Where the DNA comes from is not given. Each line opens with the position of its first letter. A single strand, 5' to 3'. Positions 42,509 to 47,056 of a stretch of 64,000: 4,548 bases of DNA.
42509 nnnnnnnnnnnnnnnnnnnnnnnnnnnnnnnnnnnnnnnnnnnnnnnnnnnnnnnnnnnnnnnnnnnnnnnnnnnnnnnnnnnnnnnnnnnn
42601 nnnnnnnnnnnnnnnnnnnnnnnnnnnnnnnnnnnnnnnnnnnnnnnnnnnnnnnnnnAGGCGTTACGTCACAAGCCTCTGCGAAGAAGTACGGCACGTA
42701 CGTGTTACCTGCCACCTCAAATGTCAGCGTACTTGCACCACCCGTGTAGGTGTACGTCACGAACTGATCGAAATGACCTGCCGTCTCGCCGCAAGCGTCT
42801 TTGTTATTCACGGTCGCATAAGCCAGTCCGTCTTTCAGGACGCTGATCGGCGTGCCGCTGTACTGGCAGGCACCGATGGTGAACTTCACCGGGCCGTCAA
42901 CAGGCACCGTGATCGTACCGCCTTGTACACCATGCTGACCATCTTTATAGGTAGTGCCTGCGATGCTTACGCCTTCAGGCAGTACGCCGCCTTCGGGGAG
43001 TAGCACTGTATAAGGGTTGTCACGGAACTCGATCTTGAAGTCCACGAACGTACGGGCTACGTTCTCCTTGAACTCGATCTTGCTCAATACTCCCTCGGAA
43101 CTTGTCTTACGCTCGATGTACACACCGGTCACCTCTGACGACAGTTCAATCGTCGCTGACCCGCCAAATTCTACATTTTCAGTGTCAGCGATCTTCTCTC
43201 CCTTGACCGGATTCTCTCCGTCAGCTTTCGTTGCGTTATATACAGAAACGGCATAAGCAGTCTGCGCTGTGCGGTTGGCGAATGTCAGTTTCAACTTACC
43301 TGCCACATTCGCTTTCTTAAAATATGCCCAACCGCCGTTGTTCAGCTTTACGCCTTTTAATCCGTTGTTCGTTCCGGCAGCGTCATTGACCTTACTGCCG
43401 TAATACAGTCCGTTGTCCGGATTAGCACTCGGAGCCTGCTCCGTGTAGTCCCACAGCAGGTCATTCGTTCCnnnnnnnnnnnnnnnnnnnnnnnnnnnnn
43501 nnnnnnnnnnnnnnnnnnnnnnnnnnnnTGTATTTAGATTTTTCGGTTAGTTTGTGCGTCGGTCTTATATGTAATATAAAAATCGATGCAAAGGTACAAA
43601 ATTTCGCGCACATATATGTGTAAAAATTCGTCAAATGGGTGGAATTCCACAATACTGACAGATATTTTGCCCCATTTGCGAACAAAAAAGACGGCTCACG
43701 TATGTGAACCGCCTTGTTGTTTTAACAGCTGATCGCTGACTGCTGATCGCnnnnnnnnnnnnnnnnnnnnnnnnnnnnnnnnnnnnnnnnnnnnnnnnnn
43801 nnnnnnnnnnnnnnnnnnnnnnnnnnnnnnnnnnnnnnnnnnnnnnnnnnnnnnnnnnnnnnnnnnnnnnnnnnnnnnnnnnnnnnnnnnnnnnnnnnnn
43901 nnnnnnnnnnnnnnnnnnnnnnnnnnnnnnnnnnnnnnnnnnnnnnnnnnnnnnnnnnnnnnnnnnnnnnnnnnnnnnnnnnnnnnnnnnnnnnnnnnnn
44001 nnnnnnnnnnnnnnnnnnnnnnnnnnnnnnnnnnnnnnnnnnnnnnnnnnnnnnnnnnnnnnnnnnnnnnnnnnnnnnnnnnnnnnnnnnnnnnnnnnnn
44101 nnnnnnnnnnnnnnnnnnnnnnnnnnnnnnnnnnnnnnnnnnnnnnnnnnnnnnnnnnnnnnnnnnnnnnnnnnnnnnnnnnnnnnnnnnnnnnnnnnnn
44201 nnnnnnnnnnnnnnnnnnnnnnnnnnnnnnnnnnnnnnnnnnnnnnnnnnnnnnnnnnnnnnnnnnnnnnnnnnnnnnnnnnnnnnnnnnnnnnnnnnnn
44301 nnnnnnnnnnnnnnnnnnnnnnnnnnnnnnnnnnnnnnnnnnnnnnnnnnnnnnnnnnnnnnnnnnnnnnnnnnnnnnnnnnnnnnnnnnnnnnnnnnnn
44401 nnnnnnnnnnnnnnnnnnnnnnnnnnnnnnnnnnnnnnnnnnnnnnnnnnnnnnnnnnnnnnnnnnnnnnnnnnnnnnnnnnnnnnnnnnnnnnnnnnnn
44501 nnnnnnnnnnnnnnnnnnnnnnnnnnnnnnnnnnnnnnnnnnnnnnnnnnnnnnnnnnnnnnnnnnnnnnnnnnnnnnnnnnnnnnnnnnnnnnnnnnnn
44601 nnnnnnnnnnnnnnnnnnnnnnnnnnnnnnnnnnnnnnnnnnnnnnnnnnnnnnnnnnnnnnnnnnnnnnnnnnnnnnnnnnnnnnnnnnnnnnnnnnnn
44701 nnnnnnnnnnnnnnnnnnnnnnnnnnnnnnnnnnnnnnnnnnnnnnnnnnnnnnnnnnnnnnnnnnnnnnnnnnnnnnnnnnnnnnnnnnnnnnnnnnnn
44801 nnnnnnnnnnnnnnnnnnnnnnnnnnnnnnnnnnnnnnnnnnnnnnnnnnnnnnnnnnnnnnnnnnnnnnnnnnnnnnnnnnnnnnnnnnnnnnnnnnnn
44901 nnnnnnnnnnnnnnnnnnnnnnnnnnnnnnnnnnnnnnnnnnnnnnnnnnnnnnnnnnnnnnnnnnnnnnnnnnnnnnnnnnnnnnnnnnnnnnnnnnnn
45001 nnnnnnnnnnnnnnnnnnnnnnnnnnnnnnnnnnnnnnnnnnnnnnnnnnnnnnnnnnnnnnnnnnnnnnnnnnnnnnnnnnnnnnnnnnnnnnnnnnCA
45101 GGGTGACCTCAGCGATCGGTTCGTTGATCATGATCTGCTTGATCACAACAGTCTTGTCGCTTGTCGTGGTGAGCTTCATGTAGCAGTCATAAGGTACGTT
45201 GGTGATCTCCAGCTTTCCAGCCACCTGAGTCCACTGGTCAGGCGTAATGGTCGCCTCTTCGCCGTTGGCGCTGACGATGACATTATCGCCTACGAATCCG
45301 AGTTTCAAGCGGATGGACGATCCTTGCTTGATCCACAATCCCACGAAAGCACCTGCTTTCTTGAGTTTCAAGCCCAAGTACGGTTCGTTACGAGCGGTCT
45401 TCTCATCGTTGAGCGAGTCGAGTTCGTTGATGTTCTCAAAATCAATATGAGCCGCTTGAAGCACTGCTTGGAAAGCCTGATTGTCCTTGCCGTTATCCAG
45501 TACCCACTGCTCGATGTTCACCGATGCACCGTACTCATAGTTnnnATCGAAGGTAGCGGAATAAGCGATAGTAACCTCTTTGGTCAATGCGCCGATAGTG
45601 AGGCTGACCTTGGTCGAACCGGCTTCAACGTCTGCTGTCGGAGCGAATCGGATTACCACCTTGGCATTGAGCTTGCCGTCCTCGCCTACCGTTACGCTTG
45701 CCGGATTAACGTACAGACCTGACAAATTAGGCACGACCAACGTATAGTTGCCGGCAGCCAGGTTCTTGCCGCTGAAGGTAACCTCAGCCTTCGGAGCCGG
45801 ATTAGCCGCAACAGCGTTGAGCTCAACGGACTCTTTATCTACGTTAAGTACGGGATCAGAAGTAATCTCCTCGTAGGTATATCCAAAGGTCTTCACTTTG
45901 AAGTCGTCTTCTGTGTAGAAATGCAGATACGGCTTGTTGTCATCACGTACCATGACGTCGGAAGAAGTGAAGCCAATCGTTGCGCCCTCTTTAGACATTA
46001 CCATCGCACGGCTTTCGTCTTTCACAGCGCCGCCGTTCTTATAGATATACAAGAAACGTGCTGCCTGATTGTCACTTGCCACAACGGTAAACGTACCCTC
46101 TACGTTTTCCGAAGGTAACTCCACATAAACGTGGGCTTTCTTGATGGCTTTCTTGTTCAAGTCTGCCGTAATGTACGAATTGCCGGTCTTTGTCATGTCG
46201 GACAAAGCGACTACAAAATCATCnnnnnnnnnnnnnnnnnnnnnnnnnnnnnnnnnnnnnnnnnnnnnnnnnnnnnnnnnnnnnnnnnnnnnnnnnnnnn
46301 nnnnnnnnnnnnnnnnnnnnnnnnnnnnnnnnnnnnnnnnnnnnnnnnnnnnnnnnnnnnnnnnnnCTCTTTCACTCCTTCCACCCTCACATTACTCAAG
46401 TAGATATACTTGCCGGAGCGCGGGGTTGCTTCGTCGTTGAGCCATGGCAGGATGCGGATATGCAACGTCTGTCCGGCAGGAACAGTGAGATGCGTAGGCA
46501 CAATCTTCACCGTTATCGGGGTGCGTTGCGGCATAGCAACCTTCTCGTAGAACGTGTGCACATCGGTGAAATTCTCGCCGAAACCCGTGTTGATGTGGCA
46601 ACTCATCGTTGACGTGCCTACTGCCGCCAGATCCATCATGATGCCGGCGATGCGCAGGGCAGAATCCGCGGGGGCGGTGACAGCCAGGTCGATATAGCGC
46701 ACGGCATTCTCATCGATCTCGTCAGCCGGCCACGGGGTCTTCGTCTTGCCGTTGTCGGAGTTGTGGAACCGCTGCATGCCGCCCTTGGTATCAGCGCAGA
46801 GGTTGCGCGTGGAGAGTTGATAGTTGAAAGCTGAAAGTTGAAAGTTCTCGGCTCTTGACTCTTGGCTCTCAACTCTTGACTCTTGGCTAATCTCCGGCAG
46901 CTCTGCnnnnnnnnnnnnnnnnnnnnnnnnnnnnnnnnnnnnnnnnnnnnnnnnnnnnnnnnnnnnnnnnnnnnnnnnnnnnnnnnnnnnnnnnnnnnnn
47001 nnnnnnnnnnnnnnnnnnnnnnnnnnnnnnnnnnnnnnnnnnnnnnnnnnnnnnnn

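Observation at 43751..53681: Three non-catalytic secreted multi-module proteins (235, 439, 1836 aa) are interleaved with pectinases, possibly a surface binding or scaffold layer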

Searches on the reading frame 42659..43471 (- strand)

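Call 38: search_protein_families(library=pfam, proteins=[window:42659-43471:-], max_evalue=1)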
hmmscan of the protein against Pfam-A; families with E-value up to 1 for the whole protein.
seq(271 aa): 1 family
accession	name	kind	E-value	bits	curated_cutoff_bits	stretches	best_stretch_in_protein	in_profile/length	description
PF05506.17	PLipase_C_C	-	0.12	13.8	24.4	1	56-109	11-53/80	Bacterial phospholipase C, C-terminal domain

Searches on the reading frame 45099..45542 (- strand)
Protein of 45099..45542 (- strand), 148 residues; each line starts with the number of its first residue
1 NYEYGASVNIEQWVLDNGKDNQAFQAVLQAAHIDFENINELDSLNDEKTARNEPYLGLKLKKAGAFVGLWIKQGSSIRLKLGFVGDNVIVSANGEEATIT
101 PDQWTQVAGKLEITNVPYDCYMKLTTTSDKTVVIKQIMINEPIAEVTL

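Call 103: search_solved_structures(query=A7, max_evalue=10)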
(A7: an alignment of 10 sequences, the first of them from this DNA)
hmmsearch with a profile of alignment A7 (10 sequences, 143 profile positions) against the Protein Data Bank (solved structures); distinct sequences matched with E-value up to 10: 2.
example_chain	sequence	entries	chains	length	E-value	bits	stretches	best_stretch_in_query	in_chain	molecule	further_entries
3nzp_A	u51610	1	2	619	0.013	18.7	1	32-93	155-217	Arginine decarboxylase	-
2dzl_A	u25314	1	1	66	0.59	13.4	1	4-36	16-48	Protein FAM100B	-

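Call 104: search_protein_families(library=pfam, proteins=[window:45099-45542:-], max_evalue=10)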
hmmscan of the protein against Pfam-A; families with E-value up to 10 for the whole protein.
seq(148 aa): 0 families

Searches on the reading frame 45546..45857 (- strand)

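Call 104: search_protein_families(library=pfam, proteins=[window:45546-45857:-], max_evalue=10)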
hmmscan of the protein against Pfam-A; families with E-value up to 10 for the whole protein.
seq(104 aa): 2 families
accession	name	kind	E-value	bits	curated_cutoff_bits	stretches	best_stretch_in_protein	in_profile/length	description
PF11614.14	FixG_C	-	0.013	16.1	25.6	1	37-103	48-116/119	IG-like fold at C-terminal of FixG, putative oxidoreductase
PF19476.4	DUF6013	-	0.079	13.1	32.6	1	52-94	92-133/184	Family of unknown function (DUF6013)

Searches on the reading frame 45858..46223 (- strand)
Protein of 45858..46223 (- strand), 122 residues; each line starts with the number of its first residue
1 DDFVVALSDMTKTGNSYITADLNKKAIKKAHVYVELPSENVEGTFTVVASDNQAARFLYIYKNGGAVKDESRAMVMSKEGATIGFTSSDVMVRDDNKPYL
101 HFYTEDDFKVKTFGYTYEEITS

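Call 104: search_protein_families(library=pfam, proteins=[window:45858-46223:-], max_evalue=10)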
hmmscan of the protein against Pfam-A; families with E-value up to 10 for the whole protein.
seq(122 aa): 1 family
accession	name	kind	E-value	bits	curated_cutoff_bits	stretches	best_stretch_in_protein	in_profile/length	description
PF23273.1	DUF7076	-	0.072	13.6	27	1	74-113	60-98/119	Domain of unknown function (DUF7076)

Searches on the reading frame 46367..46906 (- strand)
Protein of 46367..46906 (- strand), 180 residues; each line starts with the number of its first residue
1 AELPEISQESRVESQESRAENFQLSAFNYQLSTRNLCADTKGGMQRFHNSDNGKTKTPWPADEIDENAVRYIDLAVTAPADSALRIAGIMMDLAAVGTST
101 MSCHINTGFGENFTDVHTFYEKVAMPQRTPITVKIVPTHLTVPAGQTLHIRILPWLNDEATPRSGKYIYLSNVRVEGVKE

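Call 38: search_protein_families(library=pfam, proteins=[window:46367-46906:-], max_evalue=1)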
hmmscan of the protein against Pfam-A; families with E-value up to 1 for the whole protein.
seq(180 aa): 2 families
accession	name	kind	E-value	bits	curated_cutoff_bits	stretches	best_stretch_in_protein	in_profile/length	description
PF06280.18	fn3_5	-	0.039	15.1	27.6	1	114-162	35-86/112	Fn3-like domain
PF22370.1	FliC-like_3rd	-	0.13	12.9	27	1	41-120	29-106/120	Flagellin, beta sheet domain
